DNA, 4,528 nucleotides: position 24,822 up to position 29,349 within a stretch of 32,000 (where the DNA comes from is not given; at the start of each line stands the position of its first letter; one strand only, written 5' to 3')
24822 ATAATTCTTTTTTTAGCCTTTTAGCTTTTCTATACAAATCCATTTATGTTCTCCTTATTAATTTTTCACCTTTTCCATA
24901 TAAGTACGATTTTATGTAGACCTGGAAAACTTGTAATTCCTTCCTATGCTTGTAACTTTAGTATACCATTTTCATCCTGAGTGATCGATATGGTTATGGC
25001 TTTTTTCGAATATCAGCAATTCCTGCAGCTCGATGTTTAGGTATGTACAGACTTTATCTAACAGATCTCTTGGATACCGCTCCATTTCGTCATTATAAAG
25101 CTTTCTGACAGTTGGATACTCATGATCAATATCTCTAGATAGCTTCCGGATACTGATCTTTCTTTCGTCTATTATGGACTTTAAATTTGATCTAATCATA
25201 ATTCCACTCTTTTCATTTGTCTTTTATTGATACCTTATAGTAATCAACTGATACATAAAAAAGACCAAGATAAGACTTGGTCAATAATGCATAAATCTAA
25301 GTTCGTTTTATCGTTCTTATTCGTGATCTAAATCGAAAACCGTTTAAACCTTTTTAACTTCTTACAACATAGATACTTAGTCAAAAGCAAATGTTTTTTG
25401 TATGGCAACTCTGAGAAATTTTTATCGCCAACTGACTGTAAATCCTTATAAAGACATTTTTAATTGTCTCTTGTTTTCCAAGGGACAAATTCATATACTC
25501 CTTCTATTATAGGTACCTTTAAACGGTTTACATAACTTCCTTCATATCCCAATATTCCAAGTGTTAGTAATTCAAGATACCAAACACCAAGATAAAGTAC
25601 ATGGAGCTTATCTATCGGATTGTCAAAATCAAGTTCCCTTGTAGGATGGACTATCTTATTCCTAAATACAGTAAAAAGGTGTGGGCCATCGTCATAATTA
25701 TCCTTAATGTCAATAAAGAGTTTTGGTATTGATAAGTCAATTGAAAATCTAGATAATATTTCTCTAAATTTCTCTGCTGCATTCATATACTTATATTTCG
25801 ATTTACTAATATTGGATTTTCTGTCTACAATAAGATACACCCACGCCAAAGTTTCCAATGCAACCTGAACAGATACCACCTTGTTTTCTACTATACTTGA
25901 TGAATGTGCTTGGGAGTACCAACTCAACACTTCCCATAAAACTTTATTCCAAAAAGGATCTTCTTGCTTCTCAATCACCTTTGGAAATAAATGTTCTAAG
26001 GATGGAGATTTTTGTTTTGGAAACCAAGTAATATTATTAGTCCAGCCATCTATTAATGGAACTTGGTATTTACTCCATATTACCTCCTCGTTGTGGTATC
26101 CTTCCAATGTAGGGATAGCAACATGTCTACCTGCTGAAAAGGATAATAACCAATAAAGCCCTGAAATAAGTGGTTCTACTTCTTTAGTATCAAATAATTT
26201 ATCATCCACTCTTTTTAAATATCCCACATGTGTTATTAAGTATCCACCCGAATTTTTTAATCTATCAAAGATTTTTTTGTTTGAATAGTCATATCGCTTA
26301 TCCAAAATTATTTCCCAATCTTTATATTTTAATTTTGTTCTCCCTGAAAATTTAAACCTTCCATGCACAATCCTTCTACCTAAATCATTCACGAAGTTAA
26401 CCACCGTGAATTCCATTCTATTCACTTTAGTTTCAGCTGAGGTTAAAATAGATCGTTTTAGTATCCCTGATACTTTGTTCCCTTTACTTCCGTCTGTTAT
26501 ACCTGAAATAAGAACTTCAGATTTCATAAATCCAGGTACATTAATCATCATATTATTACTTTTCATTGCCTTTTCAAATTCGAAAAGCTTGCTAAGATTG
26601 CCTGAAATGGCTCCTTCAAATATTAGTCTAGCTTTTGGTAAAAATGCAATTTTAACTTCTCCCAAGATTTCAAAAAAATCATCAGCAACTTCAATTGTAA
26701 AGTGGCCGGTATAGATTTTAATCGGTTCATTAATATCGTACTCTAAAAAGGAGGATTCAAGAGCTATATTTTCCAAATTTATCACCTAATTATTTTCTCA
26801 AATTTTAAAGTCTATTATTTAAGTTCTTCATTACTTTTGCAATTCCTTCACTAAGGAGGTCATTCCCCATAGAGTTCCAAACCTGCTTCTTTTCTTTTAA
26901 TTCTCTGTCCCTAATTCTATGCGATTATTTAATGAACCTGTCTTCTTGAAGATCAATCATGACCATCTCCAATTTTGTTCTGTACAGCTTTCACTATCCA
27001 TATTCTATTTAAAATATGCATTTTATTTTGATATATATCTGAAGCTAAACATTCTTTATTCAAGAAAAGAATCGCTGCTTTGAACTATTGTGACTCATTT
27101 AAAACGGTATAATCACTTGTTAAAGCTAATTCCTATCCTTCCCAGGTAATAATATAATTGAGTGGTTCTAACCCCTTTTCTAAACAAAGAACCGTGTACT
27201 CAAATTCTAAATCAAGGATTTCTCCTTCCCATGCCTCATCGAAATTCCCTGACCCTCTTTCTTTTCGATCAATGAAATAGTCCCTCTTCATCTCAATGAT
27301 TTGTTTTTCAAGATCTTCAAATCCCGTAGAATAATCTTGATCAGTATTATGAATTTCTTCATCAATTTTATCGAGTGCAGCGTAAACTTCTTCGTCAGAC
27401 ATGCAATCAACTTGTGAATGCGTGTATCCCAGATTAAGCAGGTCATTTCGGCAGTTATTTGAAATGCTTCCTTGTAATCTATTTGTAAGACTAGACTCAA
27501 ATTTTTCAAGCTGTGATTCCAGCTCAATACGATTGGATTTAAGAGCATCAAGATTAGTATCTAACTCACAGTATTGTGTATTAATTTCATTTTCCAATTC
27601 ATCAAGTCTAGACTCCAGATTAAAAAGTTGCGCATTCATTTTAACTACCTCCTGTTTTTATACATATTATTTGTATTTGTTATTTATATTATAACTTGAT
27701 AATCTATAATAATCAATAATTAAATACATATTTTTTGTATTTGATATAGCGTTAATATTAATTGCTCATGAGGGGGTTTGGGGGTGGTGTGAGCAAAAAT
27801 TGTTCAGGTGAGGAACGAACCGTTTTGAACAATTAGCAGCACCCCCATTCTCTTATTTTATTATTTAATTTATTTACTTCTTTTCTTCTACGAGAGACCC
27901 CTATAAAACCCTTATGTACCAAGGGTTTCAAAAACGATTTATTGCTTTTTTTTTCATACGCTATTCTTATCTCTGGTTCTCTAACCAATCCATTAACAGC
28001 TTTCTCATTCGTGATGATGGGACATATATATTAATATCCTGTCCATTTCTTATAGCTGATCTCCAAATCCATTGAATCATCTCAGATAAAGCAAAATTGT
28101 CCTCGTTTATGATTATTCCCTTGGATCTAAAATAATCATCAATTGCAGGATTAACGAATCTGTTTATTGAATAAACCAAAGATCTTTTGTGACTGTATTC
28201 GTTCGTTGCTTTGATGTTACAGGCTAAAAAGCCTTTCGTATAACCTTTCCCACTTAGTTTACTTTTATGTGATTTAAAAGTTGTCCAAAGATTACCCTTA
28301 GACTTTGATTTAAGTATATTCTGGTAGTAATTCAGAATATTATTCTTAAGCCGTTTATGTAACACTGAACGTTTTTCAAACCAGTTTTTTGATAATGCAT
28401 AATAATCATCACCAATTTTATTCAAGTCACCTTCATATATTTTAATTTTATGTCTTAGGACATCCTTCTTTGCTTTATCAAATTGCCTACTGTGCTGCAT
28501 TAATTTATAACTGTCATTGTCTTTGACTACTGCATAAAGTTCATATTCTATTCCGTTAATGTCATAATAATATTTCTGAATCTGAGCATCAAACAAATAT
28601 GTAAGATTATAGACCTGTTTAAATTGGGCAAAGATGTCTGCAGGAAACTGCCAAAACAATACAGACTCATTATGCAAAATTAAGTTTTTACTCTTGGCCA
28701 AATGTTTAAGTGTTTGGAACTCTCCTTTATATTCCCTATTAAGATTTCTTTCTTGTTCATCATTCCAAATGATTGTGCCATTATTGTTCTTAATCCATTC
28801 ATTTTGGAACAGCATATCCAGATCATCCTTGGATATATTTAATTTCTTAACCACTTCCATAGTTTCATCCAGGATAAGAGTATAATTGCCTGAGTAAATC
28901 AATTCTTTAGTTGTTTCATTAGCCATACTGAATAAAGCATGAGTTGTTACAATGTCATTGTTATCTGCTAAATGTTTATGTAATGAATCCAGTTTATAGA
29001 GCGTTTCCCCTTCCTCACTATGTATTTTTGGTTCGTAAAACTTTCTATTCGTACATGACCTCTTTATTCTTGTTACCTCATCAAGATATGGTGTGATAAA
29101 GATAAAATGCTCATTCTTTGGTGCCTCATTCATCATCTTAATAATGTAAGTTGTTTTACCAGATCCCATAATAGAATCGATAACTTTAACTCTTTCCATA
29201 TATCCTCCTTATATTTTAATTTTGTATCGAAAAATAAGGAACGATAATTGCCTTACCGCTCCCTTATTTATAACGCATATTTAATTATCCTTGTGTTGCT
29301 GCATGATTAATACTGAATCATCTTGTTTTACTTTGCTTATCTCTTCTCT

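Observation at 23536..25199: Xre-family HTH plus RES-domain protein pair (yopB-yopC): candidate toxin-antitoxin or abortive-infection module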

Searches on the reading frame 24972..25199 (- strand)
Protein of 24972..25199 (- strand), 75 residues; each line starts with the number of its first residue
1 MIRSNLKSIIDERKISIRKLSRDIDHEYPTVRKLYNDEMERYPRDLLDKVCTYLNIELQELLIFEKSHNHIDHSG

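Call 3: search_protein_families(library=pfam, proteins=[window:24972-25199:-], max_evalue=1)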
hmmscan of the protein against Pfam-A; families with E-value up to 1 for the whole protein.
window:24972-25199:- (75 aa): 3 families
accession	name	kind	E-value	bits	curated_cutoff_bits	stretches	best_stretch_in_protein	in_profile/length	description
PF13443.12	HTH_26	-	3.6e-17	62.8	22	1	5-66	1-62/63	Cro/C1-type HTH DNA-binding domain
PF12844.13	HTH_19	-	0.0095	16.3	30.2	1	5-62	3-59/64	Helix-turn-helix domain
PF20317.4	HTH_60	-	0.033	15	24.1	1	2-41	6-45/140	Helix-turn-helix domain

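Call 4: search_protein_families(library=padloc, proteins=[window:24972-25199:-], max_evalue=1)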
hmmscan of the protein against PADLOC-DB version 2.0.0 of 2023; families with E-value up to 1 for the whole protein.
window:24972-25199:- (75 aa): 2 families
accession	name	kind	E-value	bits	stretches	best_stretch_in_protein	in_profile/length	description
PDLC02926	HTH_VI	-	0.00086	17.5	1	1-70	1-69/92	-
PDLC04723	PDC-M60A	-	0.0034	13.3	1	8-73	200-264/1161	-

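Call 5: search_protein_families(library=ncbifam, proteins=[window:24972-25199:-], max_evalue=1)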
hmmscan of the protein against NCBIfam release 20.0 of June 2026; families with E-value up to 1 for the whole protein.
window:24972-25199:- (75 aa): 0 families

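Call 64: search_protein_families(library=phrogs, proteins=[window:24972-25199:-], max_evalue=0.001)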
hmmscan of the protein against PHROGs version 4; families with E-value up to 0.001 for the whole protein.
window:24972-25199:- (75 aa): 4 families
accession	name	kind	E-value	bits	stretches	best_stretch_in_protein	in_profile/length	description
phrog_3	-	transcription regulation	1.9e-05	25.6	1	1-67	88-151/430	transcriptional repressor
phrog_2967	-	transcription regulation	9.1e-05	23.1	1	3-68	12-76/225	transcriptional regulator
phrog_8522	-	DNA, RNA and nucleotide metabolism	0.00015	23.2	1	4-59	10-64/71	HTH DNA binding protein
phrog_8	-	transcription regulation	0.00032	21.3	1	1-70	76-144/346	transcriptional regulator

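Call 65: find_homologous_proteins(query=window:24972-25199:-, max_evalue=0.00001)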
Query window:24972-25199:- (75 aa): 90 proteins with E <= 0.00001 among 90 candidates.
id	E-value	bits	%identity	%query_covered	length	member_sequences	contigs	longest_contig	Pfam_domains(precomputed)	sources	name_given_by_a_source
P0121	9.0e-42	158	100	100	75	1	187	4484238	PF13443.13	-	-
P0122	3.3e-41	156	99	100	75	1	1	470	PF13443.13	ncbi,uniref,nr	ncbi:XRE family transcriptional regulator [Limosilactobacillus fermentum]|uniref:helix-turn-helix do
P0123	1.1e-39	151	97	99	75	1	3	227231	PF13443.13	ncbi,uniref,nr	ncbi:helix-turn-helix transcriptional regulator [Bacillus subtilis]|uniref:helix-turn-helix domain-c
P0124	1.1e-38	148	93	100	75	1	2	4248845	PF13443.13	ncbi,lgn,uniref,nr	ncbi:helix-turn-helix transcriptional regulator [Bacillus subtilis]|uniref:helix-turn-helix domain-c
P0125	2.6e-38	147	92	100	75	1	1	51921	PF13443.13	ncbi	ncbi:helix-turn-helix transcriptional regulator [Bacillus subtilis]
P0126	3.7e-38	146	92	100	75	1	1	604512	PF13443.13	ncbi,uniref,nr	ncbi:helix-turn-helix transcriptional regulator [Bacillus subtilis]|uniref:helix-turn-helix domain-c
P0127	3.9e-38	146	92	100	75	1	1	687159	PF13443.13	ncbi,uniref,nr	ncbi:helix-turn-helix domain-containing protein [Bacillus halotolerans]|uniref:helix-turn-helix doma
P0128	8.4e-38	145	96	96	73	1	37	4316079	PF13443.13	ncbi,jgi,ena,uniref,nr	ncbi:helix-turn-helix transcriptional regulator [Bacillus subtilis]|uniref:Helix-turn-helix transcri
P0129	8.5e-38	145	96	96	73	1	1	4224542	PF13443.13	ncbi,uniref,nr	ncbi:Putative antitoxin YopB [Bacillus subtilis]|uniref:helix-turn-helix domain-containing protein n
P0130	9.6e-38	145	92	100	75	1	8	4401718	PF13443.13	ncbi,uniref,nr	ncbi:helix-turn-helix transcriptional regulator [Bacillus sp. PS194]|uniref:helix-turn-helix domain-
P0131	1.9e-37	144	89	100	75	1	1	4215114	PF13443.13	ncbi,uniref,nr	ncbi:helix-turn-helix transcriptional regulator [Bacillus subtilis subsp. subtilis]|uniref:helix-tur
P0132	7.9e-37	142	88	100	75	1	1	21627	PF13443.13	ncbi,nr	ncbi:helix-turn-helix transcriptional regulator [Bacillus spizizenii]|nr:helix-turn-helix transcript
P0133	8.8e-37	142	88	100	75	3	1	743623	PF13443.13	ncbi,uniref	ncbi:helix-turn-helix domain-containing protein [Bacillus rugosus]|uniref:helix-turn-helix domain-co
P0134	9.7e-37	142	91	100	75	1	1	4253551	PF13443.13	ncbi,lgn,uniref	ncbi:helix-turn-helix domain-containing protein [Bacillus sp. SW14]|uniref:helix-turn-helix domain-c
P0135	9.8e-37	142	91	99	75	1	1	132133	PF13443.13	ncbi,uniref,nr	ncbi:helix-turn-helix domain-containing protein [Bacillus subtilis]|uniref:helix-turn-helix domain-c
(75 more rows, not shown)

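Call 66: find_related_loci(query=window:24972-25199:-, collection=viral_contigs, flank=5000)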
Query window:24972-25199:- (75 aa) in viral_contigs; peptide patterns used: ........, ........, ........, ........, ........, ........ (x = any residue, [..] = any of these).
120 stretches matched a pattern; 68 encode a relative of the query (tblastn E <= 1e-3); 67 distinct loci.
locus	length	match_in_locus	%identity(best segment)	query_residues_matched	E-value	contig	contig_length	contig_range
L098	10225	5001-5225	97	1-75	4e-45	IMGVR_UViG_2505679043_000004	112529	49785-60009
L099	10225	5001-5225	96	1-75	2e-44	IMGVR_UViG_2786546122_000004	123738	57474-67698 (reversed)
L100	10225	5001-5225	96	1-75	2e-44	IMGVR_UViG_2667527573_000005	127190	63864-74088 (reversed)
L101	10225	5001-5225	96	1-75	2e-44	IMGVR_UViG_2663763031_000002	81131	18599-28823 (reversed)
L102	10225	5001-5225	93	1-75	5e-43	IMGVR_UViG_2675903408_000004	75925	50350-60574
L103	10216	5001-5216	96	1-72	6e-42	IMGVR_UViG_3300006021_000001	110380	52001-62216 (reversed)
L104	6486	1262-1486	89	1-75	3e-41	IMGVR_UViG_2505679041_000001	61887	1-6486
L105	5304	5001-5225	89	1-75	3e-41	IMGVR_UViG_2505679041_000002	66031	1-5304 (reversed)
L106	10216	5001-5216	94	1-72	2e-41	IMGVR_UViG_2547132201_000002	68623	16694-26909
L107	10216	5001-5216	93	1-72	9e-41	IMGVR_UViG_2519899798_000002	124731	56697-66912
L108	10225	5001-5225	87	1-75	2e-40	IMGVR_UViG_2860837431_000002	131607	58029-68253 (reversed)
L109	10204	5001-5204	97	5-72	1e-39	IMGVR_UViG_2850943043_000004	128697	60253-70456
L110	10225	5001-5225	84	1-75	5e-39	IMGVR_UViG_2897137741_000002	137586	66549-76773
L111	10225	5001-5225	83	1-75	4e-39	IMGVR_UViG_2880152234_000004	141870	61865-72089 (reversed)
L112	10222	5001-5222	86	1-74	8e-39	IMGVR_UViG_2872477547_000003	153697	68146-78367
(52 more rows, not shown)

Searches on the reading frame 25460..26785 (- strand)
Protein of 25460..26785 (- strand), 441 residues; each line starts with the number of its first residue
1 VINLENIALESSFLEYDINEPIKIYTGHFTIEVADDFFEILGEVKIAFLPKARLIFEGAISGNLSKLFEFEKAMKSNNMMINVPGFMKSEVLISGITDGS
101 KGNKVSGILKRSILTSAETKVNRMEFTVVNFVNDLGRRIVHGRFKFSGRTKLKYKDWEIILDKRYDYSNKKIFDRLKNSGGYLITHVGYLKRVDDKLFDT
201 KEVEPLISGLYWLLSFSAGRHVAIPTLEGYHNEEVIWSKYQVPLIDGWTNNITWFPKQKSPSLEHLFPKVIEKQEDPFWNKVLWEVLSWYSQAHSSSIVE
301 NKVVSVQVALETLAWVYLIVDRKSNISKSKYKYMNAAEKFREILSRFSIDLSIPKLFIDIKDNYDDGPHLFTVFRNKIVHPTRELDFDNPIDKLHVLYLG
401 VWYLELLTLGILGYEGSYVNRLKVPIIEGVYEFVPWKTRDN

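Call 3: search_protein_families(library=pfam, proteins=[window:25460-26785:-], max_evalue=1)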
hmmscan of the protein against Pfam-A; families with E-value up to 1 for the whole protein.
window:25460-26785:- (441 aa): 0 families

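Call 4: search_protein_families(library=padloc, proteins=[window:25460-26785:-], max_evalue=1)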
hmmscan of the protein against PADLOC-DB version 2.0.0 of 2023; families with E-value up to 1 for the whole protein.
window:25460-26785:- (441 aa): 0 families

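Call 5: search_protein_families(library=ncbifam, proteins=[window:25460-26785:-], max_evalue=1)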
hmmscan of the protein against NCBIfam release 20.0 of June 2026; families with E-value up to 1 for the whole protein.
window:25460-26785:- (441 aa): 0 families

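Call 64: search_protein_families(library=phrogs, proteins=[window:25460-26785:-], max_evalue=0.001)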
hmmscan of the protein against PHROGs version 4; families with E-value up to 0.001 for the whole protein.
window:25460-26785:- (441 aa): 0 families

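Call 79: find_homologous_proteins(query=window:25460-26785:-, max_evalue=0.001)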
Query window:25460-26785:- (441 aa): 5 proteins with E <= 0.001 among 8000 candidates.
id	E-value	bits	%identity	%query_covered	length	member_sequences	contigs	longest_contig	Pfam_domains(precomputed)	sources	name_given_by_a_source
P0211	1.0e-294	995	100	100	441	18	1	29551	PF26308.1,PF27216.1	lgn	-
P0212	2.9e-168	578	100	58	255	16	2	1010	PF26308.1,PF27216.1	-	-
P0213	8.6e-132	458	48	98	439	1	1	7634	PF26308.1,PF27216.1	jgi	jgi:hypothetical protein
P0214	3.3e-131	456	48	99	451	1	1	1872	PF26308.1,PF27216.1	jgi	jgi:hypothetical protein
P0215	9.2e-125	435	47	98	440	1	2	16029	PF26308.1,PF27216.1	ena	-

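Call 92: predict_structure(alignment_id=A6)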
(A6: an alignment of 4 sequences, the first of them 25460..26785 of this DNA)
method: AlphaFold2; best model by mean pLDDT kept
length: 441 residues; sequences in the alignment: 4
mean_pLDDT: 45.8   pTM: 0.41
mean pLDDT of the five models: 45.8, 41.8, 41.1, 38.1, 34.6
residues with pLDDT >= 90: 0; 70-90: 55; 50-70: 110; < 50: 276
segments of 3 or more residues with pLDDT < 50: 1-21, 48-52, 131-148, 164-184, 215-222, 242-441
pLDDT, mean of each block of 10 residues (from residue 1): 22 29 65 74 61 65 65 65 61 63 67 55 70 34 38 63 43 32 55 83 63 48 60 68 37 30 34 34 33 30 34 32 28 37 38 36 37 35 37 40 36 25 28 30 29
secondary structure, 60 per line:
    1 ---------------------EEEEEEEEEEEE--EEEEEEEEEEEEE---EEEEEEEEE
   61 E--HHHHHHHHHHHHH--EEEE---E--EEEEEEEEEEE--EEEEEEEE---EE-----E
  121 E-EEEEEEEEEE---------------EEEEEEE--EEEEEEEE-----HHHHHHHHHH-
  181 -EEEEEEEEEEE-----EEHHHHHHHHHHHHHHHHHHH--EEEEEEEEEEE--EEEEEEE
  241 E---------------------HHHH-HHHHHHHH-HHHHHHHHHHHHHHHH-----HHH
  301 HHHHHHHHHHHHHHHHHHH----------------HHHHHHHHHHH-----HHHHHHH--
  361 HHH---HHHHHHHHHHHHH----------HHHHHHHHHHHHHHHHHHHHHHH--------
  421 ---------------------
elements in order: E22-33 E36-48 E52-61 H64-76 E79-82 E89-99 E102-109 E123-132 E148-154 E157-164 H170-179 E182-192 H200-218 E221-231 E234-241 H263-266 H268-275 H277-292 H298-319 H336-346 H352-358 H367-379 H390-412

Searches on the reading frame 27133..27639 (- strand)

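Call 101: search_protein_families(library=pfam, proteins=[window:27133-27639:-], max_evalue=0.01)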
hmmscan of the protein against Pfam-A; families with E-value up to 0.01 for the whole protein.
window:27133-27639:- (168 aa): 1 family
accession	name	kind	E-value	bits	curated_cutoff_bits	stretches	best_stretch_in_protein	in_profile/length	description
PF09755.14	DUF2046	-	0.0085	15.7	24.7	1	5-55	138-184/305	Uncharacterized conserved protein H4 (DUF2046)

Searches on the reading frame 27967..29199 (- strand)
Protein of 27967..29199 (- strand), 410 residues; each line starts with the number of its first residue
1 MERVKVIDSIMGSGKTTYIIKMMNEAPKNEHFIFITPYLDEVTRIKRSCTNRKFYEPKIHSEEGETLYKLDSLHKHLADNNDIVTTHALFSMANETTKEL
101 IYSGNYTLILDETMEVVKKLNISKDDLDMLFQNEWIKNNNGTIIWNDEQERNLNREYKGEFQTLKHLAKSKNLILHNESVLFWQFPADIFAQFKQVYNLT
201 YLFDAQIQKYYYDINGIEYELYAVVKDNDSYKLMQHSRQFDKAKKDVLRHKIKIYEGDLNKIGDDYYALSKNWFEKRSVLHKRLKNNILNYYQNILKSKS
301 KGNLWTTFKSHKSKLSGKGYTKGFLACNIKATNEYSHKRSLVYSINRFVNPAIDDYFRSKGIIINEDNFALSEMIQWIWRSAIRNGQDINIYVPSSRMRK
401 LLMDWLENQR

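Call 101: search_protein_families(library=pfam, proteins=[window:27967-29199:-], max_evalue=0.01)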
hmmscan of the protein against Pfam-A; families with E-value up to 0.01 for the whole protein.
window:27967-29199:- (410 aa): 1 family
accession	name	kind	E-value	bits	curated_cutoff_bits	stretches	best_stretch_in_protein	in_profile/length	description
PF04851.21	ResIII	-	0.00069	20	22.5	1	6-113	27-134/164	Type III restriction enzyme, res subunit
